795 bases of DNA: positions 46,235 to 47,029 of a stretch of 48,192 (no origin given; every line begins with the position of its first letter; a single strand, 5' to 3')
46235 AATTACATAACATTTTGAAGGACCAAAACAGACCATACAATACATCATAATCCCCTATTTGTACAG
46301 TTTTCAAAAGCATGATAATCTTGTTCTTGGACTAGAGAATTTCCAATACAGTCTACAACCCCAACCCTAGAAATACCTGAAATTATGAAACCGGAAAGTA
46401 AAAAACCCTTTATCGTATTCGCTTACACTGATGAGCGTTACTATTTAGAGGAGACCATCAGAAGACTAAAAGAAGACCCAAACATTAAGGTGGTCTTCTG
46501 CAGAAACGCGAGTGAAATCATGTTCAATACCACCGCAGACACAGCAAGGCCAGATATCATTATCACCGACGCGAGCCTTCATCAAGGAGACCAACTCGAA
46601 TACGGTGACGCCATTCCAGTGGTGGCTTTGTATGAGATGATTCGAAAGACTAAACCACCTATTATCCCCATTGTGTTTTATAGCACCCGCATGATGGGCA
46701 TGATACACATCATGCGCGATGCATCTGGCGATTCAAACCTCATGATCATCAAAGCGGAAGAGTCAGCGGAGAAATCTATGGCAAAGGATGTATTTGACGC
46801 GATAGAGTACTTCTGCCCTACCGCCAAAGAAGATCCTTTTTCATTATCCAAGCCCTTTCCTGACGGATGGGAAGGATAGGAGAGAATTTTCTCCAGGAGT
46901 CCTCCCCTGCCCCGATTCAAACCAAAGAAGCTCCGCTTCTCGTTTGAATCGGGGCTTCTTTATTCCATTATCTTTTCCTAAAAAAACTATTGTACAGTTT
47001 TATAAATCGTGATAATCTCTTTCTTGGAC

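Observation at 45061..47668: Tandem triplet of receiver-like orphan genes after the two-component pair, with regulatory DNA conserved far better than the proteins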

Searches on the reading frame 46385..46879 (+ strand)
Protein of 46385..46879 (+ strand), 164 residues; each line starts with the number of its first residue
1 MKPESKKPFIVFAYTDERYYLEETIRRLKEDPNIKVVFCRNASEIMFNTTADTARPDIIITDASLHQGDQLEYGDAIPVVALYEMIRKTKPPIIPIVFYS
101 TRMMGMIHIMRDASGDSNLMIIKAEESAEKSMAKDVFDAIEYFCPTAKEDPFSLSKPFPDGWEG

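Call 5: search_protein_families(library=pfam, proteins=[window:46385-46879:+], max_evalue=1)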
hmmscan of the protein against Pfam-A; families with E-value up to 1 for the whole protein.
window:46385-46879:+ (164 aa): 1 family
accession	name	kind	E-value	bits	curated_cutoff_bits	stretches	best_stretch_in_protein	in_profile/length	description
PF00072.30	Response_reg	-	0.061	13.9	30.2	1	20-75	9-62/111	Response regulator receiver domain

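Call 7: find_homologous_proteins(query=window:46385-46879:+, max_evalue=0.01)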
Query window:46385-46879:+ (164 aa): 1 proteins with E <= 0.01 among 17 candidates.
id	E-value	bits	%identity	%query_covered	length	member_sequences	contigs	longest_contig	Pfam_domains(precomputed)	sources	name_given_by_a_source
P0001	5.8e-105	366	100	100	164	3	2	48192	-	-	-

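Call 16: find_homologous_proteins(query=A2, max_evalue=10)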
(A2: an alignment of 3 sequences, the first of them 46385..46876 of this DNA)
Query A2 (3 sequences) (164 aa, profile of the alignment): 3 proteins with E <= 10 among 1015 candidates.
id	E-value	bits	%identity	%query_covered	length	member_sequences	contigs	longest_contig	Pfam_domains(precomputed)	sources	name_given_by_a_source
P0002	7.4e-69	248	28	41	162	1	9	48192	-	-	-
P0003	6.8e-68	245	24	46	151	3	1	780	-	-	-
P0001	2.0e-63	231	100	100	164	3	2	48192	-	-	-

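Call 20: find_encoding_contigs(protein=P0002, flank=10000, max_places=10)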
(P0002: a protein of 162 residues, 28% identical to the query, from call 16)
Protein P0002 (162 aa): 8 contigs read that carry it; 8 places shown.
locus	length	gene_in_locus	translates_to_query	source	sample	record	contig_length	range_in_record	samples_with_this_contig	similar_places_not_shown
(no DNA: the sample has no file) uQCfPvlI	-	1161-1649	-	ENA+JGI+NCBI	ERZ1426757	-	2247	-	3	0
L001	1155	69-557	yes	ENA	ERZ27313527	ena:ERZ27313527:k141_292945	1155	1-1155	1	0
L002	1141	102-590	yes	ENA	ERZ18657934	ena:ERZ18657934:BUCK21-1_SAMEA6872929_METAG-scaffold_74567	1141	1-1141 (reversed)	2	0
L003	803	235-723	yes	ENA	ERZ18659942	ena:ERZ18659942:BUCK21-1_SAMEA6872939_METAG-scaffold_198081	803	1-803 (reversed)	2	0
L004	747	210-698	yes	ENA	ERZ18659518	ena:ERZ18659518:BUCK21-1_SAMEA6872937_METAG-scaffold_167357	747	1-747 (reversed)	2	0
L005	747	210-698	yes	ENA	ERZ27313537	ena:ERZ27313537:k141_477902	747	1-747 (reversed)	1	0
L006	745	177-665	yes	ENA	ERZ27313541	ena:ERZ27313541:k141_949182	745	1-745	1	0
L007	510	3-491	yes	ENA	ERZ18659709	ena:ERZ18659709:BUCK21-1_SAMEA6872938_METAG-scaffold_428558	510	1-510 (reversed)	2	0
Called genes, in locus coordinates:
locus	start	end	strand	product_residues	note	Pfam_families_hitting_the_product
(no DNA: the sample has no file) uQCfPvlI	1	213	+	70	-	?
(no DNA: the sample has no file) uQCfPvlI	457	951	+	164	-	-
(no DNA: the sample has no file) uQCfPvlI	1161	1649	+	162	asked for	-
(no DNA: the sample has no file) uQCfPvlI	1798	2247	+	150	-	?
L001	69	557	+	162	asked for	-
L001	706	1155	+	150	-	?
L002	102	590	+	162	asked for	-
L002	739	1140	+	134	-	?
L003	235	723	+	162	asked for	-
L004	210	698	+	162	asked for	-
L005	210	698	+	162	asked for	-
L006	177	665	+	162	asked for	-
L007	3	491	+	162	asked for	?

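Call 24: search_protein_representatives(alignment_id=A2)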
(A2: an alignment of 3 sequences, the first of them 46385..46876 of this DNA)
Query: 3 sequences, 164 profile positions. Proteins with E-value up to 0.001 (for the whole library): 21; up to 1e-10: 7; up to 1e-30: 3. The best 21 are listed.
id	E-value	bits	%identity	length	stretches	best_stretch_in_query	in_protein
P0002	2.3e-69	248.2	-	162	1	1-164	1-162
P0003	2.2e-68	245.1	-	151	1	9-155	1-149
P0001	6.5e-64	230.5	-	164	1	1-162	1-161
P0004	3.1e-20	88.5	-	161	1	2-150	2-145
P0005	4.2e-15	71.8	-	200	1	3-150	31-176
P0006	2.7e-14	69.2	-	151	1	4-147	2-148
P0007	1.1e-13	67.1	-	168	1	5-148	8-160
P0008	1.8e-09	53.5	-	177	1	4-148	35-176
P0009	4.0e-08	49.1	-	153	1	8-144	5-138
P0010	6.0e-08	48.5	-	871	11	61-89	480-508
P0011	7.9e-08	48.1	-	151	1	4-127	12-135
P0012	1.5e-07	47.3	-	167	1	8-152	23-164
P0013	1.4e-06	44.1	-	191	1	5-151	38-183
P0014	1.8e-06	43.8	-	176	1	8-146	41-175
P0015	1.1e-05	41.2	-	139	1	34-129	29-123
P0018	1.6e-04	37.4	-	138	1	7-146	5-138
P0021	9.5e-04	34.9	-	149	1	5-72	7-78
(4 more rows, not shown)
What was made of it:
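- Tried and rejected: The exhaustive HMMER scan was needed to find the family (call 24).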

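Call 27: search_solved_structures(query=A3, max_evalue=10, show_alignments=2)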
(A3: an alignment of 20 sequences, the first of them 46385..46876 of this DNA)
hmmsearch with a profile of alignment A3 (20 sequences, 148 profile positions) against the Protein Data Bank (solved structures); distinct sequences matched with E-value up to 10: 79 (the best 60 are shown).
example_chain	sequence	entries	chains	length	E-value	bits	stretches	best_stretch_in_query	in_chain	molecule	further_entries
6ont_A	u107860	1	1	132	1.5e-07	34.5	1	8-123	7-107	Two-component response regulator 1452 receiver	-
1mvo_A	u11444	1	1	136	1.8e-06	31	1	9-123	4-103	PhoP response regulator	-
1nxo_A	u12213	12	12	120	3.4e-06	30.1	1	10-80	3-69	DNA-binding response regulator | Response regulator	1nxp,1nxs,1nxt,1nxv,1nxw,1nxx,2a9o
6eb7_A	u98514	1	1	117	3.9e-06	29.9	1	10-77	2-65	DNA-binding response regulator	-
4uhj_A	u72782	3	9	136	9.8e-05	25.4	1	10-122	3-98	TRANSCRIPTIONAL REGULATORY PROTEIN CPXR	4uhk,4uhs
1dc7_A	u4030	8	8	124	0.00062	22.8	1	16-108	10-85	NITROGEN REGULATION PROTEIN | NITROGEN REGULATION PROTEIN NR(I) | NTRC RECEIVER DOMAIN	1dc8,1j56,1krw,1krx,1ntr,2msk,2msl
8phn_A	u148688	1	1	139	0.0007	22.6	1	8-75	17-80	histidine kinase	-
9phz_E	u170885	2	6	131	0.00099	22.1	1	7-70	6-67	Stage 0 sporulation protein A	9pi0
8fk2_A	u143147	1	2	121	0.001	22.1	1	10-79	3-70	Putative response regulator CovR VicR-like protein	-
3f6p_A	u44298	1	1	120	0.001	22.1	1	10-113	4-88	Transcriptional regulatory protein yycF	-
2zwm_A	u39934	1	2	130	0.0014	21.7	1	10-113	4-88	Transcriptional regulatory protein yycF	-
1dz3_A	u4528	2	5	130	0.0018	21.3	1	9-70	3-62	Stage 0 sporulation protein A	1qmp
3m6m_D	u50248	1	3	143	0.0018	21.2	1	8-67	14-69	Sensory/regulatory protein rpfC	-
6is3_C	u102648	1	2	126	0.0021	21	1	83-119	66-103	Response regulator ArlR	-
6is1_A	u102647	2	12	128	0.0022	21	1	83-119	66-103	Response regulator ArlR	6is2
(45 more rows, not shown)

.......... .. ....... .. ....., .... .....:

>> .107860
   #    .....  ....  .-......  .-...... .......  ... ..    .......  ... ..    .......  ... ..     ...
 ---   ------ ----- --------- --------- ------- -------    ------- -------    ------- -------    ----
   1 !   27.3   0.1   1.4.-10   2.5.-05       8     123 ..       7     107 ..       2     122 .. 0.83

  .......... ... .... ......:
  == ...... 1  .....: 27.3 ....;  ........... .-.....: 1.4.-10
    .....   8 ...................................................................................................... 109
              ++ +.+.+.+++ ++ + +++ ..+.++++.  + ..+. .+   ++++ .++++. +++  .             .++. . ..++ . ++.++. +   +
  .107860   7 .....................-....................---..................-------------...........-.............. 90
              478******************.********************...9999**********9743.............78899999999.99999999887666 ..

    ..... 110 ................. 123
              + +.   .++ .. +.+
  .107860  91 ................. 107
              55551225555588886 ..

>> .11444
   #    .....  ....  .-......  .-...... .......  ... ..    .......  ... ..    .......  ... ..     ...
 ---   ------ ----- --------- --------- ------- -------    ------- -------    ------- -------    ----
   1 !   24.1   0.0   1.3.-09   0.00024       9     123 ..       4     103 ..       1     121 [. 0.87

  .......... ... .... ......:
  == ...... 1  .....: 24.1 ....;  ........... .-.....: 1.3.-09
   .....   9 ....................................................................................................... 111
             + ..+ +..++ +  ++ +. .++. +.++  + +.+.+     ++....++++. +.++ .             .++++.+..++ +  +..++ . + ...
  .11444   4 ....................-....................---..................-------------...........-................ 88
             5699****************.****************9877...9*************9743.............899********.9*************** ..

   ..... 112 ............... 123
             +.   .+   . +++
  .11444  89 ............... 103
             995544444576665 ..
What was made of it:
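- Call 27: the family profile matches PDB receivers, best E 1.5e-7, with a 13-residue insertion after beta3.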

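Call 28: search_protein_families(library=pfam, alignment_id=A3, max_evalue=1)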
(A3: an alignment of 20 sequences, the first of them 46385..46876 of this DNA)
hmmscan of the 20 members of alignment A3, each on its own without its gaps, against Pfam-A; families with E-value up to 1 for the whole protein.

A. member 1, window:46385-46876:+ (164 aa): 1 family
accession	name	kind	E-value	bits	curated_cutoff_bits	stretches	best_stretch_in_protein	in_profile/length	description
PF00072.30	Response_reg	-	0.061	13.9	30.2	1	20-75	9-62/111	Response regulator receiver domain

B. families by the number of members that match (of 20 scanned): 16 families
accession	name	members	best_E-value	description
PF00072.30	Response_reg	13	3.7e-06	Response regulator receiver domain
PF03709.21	OKR_DC_1_N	1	2.8e-05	Orn/Lys/Arg decarboxylase, N-terminal domain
PF01191.24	RNA_pol_Rpb5_C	1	0.0066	RNA polymerase Rpb5, C-terminal domain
PF21148.3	NSUN5_fdxn-like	1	0.0099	NOL1/NOP2/Sun domain family member 5, ferredoxin-like domain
PF02361.21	CbiQ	1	0.026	Cobalt transport protein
PF15583.11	Imm68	1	0.06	Immunity protein 68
PF02887.21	PK_C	1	0.067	Pyruvate kinase, alpha/beta domain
PF20161.5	VpsR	1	0.08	VpsR domain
PF09419.16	PGP_phosphatase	1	0.092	Mitochondrial PGP phosphatase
PF12000.14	Glyco_trans_4_3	1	0.096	Glycosyl transferase family 4 group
PF21457.3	zf-CCCH_2-like_3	1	0.11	RNA-binding, Nab2-type zinc finger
PF23198.2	PDE8A_N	1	0.12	PDE8A-like, N-terminal domain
PF09651.16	Cas_APE2256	1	0.12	CRISPR-associated protein (Cas_APE2256)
PF03345.20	OST48_N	1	0.13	OST48, N-terminal domain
PF17437.7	DUF5416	1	0.14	Family of unknown function (DUF5416)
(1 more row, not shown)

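Call 29: find_homologous_proteins(query=A3, max_evalue=0.001)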
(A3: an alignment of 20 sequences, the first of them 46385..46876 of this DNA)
Query A3 (20 sequences) (164 aa, profile of the alignment): 3 proteins with E <= 0.001 among 1530 candidates.
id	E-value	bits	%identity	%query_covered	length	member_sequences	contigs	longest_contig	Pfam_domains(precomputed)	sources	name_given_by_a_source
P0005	2.8e-36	142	32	67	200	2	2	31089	-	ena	-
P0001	2.3e-34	136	100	100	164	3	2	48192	-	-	-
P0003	7.0e-29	118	24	46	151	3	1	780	-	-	-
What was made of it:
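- Tried and rejected: Word-indexed protein searches with copy 2, with the 3-paralog profile and with the 20-member profile returned essentially only the window's own proteins plus P0005 (calls 7, 16, 29).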

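Call 30: find_encoding_contigs(protein=P0005, flank=10000, max_places=6)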
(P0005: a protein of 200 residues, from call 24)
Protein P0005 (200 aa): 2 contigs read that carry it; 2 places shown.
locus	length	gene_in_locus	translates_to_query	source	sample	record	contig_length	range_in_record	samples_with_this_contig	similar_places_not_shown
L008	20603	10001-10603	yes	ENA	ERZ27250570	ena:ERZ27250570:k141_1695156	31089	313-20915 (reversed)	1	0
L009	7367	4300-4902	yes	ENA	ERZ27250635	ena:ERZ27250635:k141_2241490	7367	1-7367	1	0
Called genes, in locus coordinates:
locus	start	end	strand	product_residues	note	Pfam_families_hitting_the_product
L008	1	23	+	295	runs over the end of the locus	PF13365:Trypsin_2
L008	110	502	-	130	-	-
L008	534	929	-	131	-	-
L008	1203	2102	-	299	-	PF25145:NfeD1b_N, PF01343:Peptidase_S49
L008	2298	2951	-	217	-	-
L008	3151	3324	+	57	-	-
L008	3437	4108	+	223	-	PF00072:Response_reg, PF00486:Trans_reg_C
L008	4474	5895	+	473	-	PF02518:HATPase_c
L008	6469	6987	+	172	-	-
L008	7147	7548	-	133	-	-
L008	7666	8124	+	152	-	-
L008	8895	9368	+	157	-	PF00072:Response_reg (faint)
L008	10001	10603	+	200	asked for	-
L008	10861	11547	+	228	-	PF13098:Thioredoxin_2, PF01323:DSBA (weak), PF13462:Thioredoxin_4, PF13743:Thioredoxin_5 (faint)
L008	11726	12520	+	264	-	-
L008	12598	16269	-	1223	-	PF00580:UvrD-helicase, PF13245:AAA_19, PF13604:AAA_30 (faint), PF13361:UvrD_C, PF13538:UvrD_C_2 (faint), PF12705:PDDEXK_1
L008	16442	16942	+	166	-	-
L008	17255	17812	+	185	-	-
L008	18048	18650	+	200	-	-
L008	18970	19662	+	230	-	-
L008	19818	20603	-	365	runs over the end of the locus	?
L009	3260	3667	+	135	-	PF00072:Response_reg (faint)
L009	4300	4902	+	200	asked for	-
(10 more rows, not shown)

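Call 31: find_encoding_contigs(protein=P0004, flank=10000, max_places=6)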
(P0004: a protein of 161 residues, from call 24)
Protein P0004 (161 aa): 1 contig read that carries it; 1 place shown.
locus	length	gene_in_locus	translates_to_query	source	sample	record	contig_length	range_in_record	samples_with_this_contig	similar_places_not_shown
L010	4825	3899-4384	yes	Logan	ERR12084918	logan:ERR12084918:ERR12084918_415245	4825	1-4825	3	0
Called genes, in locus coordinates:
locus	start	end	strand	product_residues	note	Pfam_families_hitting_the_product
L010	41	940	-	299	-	PF00574:CLP_protease (faint), PF25145:NfeD1b_N, PF01343:Peptidase_S49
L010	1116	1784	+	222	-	PF00072:Response_reg, PF00486:Trans_reg_C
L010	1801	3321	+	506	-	PF02518:HATPase_c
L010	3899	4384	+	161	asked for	PF00072:Response_reg (faint)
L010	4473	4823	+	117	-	?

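Call 40: find_encoding_contigs(protein=P0006, flank=8000, max_places=4)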
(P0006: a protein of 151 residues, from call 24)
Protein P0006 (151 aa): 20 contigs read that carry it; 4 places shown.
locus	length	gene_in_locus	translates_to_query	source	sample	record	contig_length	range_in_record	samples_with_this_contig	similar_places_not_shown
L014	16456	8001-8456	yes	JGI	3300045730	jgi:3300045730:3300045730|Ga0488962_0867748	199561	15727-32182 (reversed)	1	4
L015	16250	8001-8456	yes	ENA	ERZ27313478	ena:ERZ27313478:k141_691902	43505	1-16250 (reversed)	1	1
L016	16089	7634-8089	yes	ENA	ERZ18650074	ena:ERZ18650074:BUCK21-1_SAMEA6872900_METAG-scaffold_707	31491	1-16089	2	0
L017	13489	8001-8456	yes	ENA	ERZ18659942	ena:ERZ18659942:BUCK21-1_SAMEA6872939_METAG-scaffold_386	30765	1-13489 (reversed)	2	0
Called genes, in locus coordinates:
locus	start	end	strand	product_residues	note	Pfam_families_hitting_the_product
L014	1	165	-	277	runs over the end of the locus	PF01509:TruB_N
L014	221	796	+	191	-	PF13482:RNase_H_2, PF10108:DNA_pol_B_exo2 (faint)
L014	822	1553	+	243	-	PF18400:Thioredoxin_12 (faint), PF13462:Thioredoxin_4, PF01323:DSBA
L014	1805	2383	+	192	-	-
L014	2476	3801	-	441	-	-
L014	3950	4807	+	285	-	PF00089:Trypsin (faint), PF13365:Trypsin_2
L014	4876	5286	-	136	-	-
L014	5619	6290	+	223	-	PF00072:Response_reg, PF00486:Trans_reg_C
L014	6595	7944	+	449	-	PF02518:HATPase_c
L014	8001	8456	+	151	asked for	-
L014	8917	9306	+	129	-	-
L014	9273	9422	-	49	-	-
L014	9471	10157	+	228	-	PF13098:Thioredoxin_2 (weak), PF01323:DSBA, PF13462:Thioredoxin_4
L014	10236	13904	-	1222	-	PF00580:UvrD-helicase, PF13245:AAA_19, PF13604:AAA_30 (faint), PF13361:UvrD_C, PF13538:UvrD_C_2 (faint), PF12705:PDDEXK_1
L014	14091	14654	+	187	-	-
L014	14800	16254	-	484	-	PF03979:Sigma70_r1_1, PF00140:Sigma70_r1_2, PF04542:Sigma70_r2, PF04539:Sigma70_r3, PF04545:Sigma70_r4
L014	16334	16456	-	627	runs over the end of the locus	PF01807:Zn_ribbon_DnaG, PF08275:DNAG_N, PF01751:Toprim, PF13362:Toprim_3 (faint), PF13662:Toprim_4, PF13155:Toprim_2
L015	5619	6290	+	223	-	PF00072:Response_reg, PF00486:Trans_reg_C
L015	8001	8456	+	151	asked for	-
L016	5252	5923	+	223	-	PF00072:Response_reg, PF00486:Trans_reg_C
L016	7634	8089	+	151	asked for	-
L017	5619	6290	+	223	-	PF00072:Response_reg, PF00486:Trans_reg_C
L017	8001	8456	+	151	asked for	-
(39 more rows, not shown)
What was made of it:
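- Copy number varies from 1 to 4 between close relatives (calls 30, 31, 40).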

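Call 41: find_encoding_contigs(protein=P0007, flank=8000, max_places=4)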
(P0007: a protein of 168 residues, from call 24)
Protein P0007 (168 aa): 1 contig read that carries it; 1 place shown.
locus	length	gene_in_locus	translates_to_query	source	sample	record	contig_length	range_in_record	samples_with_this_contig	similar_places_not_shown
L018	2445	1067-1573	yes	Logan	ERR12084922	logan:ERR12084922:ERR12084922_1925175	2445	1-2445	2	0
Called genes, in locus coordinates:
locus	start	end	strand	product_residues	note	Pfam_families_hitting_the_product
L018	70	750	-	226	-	PF02142:MGS (weak)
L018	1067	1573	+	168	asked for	-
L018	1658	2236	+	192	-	-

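Call 42: find_encoding_contigs(protein=P0012, flank=8000, max_places=4)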
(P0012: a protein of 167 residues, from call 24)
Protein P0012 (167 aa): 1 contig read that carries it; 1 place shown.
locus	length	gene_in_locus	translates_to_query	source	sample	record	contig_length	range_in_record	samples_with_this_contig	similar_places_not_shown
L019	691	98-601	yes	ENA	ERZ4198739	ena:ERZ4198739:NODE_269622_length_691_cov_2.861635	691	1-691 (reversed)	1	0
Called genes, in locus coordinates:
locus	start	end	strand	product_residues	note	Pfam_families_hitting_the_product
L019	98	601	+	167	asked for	-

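Call 54: find_encoding_contigs(protein=P0008, flank=6000, max_places=3)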
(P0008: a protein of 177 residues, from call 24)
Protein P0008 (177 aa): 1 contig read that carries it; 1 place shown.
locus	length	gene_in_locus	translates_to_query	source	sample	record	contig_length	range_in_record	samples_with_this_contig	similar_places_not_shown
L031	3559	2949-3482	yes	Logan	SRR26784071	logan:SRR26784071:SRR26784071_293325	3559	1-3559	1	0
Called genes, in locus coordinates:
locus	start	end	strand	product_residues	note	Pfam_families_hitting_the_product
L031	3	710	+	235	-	?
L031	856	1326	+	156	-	-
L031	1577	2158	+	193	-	-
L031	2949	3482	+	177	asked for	-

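Call 55: find_encoding_contigs(protein=P0011, flank=6000, max_places=3)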
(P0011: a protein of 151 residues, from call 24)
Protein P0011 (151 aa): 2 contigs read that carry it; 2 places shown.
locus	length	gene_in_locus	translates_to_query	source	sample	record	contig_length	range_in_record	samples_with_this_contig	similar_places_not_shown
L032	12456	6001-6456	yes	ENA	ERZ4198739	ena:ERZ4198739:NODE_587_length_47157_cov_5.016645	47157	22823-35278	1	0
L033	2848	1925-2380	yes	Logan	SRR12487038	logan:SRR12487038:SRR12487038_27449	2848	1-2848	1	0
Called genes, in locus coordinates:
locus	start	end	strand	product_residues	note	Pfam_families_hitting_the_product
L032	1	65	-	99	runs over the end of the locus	-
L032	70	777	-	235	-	PF05656:DUF805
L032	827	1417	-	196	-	PF00717:Peptidase_S24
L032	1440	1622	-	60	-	-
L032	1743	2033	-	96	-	PF00581:Rhodanese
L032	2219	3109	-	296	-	-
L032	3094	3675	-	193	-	PF04542:Sigma70_r2, PF08281:Sigma70_r4_2, PF04545:Sigma70_r4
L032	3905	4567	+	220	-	PF00072:Response_reg, PF00486:Trans_reg_C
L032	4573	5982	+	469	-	PF02518:HATPase_c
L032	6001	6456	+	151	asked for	-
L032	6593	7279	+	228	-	PF00085:Thioredoxin (faint), PF13098:Thioredoxin_2, PF13462:Thioredoxin_4, PF01323:DSBA (weak)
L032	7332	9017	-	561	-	PF03023:MurJ, PF13440:Polysacc_synt_3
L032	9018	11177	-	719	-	-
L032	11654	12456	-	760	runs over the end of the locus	PF02463:SMC_N, PF13476:AAA_23, PF13304:AAA_21 (faint)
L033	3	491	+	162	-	?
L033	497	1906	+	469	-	PF02518:HATPase_c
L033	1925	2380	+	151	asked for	-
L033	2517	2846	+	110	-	?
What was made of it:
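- The family is fixed at one chromosomal site behind the same kinase in six lineages, once inside the operon (call 55).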

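Call 56: find_encoding_contigs(protein=P0009, flank=6000, max_places=3)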
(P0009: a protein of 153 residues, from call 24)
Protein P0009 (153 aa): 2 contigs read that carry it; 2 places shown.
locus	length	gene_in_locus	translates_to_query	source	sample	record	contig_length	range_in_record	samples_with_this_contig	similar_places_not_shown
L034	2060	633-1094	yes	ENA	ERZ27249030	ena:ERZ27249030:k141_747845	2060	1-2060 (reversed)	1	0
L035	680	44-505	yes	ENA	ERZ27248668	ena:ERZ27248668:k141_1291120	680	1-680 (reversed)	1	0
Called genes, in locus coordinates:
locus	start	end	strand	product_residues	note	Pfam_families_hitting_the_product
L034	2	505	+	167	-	?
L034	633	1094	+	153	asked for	PF00072:Response_reg (weak)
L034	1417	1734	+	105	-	PF08960:STIV_B116-like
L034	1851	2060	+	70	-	?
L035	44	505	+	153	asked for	PF00072:Response_reg (weak)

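Call 64: predict_structure(alignment_id=A3)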
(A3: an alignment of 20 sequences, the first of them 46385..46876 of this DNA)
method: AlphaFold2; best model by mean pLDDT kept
length: 164 residues; sequences in the alignment: 20
mean_pLDDT: 84.0   pTM: 0.80
mean pLDDT of the five models: 84.0, 83.8, 82.9, 82.5, 82.0
residues with pLDDT >= 90: 84; 70-90: 55; 50-70: 18; < 50: 7
segments of 3 or more residues with pLDDT < 50: 153-155
pLDDT, mean of each block of 10 residues (from residue 1): 74 89 95 95 92 91 86 77 89 91 83 90 81 93 76 54 51
secondary structure, 60 per line:
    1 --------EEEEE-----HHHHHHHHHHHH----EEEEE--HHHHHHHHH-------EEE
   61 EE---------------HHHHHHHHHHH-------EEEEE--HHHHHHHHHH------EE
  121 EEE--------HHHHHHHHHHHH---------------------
elements in order: E9-13 H19-30 E35-39 H42-50 E58-62 H78-88 E96-100 H103-112 E119-123 H132-143
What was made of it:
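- On Receiver (REC / CheY-like) domain: Copy 2 model: pLDDT 84, with elements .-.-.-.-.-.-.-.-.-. (call 64).
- On Aspartate-less receiver (ALR): Copy 2 keeps D62 and is not an ALR (call 64).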
